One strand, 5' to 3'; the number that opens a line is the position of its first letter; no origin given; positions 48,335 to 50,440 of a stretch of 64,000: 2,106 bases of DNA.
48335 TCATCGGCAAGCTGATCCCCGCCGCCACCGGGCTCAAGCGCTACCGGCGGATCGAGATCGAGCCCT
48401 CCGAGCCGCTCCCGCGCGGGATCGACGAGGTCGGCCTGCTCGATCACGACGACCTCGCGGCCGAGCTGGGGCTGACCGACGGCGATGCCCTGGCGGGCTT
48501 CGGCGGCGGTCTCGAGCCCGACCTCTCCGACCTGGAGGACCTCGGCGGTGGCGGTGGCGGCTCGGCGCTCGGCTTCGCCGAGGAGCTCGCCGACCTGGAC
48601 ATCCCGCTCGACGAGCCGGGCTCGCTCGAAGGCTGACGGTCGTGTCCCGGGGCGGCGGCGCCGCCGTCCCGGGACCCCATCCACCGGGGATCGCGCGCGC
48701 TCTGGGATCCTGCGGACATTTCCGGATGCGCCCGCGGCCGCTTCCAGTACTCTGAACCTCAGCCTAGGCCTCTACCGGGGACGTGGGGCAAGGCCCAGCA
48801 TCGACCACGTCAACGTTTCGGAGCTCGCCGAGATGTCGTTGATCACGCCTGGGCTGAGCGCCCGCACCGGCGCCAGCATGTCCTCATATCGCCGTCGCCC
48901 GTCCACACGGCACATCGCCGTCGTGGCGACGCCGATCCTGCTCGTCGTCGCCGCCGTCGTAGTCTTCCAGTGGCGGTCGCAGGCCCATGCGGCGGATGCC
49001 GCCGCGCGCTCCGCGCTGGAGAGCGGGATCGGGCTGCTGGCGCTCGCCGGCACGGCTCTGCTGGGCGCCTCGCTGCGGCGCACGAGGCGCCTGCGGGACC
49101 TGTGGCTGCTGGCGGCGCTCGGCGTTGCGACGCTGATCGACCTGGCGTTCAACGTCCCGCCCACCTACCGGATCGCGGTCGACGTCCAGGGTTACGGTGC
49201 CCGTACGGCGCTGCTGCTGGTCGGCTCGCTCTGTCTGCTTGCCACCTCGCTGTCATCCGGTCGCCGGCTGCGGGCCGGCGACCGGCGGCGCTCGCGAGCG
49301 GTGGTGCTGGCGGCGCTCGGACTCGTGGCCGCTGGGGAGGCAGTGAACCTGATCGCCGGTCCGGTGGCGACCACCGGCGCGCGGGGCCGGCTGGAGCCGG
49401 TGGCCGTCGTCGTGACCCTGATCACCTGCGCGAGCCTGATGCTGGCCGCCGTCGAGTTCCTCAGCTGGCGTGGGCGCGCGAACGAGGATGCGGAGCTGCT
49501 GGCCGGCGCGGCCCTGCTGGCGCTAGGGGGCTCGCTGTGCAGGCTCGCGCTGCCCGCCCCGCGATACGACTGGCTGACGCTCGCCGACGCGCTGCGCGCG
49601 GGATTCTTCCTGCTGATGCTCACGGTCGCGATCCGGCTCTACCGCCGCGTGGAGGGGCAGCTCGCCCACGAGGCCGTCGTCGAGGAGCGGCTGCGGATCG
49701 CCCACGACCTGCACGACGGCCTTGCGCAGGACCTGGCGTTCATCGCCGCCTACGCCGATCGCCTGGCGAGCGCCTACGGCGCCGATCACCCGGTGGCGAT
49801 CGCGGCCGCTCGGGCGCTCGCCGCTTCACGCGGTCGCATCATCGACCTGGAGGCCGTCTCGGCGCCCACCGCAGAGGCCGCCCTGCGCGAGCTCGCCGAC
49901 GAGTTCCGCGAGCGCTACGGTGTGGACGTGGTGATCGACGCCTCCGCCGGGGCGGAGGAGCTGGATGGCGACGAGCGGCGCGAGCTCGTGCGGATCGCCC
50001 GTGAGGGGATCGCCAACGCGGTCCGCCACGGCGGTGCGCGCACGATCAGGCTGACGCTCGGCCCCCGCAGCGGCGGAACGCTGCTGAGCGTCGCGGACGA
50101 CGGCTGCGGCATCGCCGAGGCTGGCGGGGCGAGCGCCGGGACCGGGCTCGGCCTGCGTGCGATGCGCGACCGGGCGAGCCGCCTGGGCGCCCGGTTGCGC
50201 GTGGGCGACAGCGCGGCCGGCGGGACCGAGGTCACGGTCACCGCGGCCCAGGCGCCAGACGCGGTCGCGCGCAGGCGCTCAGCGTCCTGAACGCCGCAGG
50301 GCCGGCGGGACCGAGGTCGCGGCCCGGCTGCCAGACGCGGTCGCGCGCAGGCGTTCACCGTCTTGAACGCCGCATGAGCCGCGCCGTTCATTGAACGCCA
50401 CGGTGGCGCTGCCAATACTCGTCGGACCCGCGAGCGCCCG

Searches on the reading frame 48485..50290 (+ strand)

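Call 83: search_protein_families(library=pfam, proteins=[window:48485-50290:+], max_evalue=0.00001)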
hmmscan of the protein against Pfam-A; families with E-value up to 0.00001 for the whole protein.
window:48485-50290:+ (601 aa): 2 families
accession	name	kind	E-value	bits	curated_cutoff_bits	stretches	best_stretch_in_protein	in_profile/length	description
PF02518.31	HATPase_c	-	1.4e-11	45.2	26.4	1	498-587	3-107/111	Histidine kinase-, DNA gyrase B-, and HSP90-like ATPase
PF07730.19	HisKA_3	-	2e-06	28.7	24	1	401-444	1-44/68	Histidine kinase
